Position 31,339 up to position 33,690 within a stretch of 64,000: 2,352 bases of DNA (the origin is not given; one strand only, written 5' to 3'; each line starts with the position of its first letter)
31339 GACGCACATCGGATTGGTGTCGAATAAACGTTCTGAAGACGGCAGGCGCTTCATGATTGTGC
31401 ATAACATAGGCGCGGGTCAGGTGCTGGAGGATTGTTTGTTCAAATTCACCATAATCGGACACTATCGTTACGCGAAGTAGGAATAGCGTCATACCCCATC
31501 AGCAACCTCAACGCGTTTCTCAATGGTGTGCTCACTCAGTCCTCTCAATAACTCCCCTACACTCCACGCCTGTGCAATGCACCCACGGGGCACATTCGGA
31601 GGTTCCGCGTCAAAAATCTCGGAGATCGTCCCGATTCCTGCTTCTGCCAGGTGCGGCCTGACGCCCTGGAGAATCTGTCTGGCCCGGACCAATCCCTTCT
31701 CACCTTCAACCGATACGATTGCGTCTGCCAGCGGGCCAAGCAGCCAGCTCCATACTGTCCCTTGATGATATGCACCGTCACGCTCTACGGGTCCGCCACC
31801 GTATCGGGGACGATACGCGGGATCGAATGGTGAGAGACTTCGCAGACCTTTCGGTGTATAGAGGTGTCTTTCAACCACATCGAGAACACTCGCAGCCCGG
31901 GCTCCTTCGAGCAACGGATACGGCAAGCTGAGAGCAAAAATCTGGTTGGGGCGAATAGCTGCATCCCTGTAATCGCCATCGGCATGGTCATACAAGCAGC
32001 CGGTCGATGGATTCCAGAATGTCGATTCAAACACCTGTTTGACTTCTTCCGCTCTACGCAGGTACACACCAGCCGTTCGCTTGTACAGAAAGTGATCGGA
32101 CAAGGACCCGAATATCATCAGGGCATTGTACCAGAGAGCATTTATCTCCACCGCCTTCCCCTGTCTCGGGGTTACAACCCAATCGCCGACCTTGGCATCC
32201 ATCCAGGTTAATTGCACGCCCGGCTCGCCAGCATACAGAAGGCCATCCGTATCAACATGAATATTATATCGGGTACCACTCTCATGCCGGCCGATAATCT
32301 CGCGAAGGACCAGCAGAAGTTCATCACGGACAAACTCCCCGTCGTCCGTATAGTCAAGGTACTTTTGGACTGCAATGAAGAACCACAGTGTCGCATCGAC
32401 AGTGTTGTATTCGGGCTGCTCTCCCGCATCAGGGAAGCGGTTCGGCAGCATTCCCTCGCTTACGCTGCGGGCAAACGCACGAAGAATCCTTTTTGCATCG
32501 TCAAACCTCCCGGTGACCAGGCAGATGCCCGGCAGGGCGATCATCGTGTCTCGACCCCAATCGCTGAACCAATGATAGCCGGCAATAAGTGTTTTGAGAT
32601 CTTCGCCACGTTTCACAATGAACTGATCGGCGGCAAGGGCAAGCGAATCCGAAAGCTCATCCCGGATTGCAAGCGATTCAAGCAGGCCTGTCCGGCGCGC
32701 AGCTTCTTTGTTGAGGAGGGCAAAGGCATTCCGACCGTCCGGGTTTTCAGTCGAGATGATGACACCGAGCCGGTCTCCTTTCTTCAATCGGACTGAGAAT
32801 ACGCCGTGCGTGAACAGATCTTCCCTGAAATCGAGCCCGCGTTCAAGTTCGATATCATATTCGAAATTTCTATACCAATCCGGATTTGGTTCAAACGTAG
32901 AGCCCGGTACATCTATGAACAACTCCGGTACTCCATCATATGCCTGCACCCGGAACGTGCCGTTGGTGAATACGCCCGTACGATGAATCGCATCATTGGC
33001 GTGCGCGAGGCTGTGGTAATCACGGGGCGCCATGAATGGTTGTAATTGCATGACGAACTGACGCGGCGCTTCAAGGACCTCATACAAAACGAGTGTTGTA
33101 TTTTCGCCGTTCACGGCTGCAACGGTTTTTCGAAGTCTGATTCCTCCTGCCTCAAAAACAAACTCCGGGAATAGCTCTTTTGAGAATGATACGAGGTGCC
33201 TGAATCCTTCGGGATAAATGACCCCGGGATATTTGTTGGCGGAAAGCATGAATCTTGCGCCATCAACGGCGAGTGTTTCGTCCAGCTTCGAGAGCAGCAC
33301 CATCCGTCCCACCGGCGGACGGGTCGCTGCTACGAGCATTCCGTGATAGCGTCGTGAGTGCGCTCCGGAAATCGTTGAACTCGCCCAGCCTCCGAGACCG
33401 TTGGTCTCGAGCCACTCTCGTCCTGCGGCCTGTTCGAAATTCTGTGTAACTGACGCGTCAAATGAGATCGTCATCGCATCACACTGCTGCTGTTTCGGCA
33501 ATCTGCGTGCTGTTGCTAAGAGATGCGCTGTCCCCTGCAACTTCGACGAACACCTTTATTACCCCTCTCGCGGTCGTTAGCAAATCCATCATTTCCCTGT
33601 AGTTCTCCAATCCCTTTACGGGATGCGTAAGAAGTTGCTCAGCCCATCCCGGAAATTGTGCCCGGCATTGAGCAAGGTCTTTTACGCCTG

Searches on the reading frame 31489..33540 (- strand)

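Call 68: search_protein_families(library=ncbifam, proteins=[window:31489-33540:-], max_evalue=0.00001)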
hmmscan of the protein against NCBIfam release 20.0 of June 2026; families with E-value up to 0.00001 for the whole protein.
window:31489-33540:- (683 aa): 2 families
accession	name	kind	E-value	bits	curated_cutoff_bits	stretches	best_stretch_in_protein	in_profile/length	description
TIGR01561.1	gde_arch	hypoth_equivalog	4.4e-150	501.2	364.15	1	42-605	1-565/569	putative glycogen debranching enzyme, archaeal type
TIGR01531.1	glyc_debranch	equivalog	1.2e-32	112.2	1399.55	2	324-407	1015-1101/1443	glycogen debranching enzyme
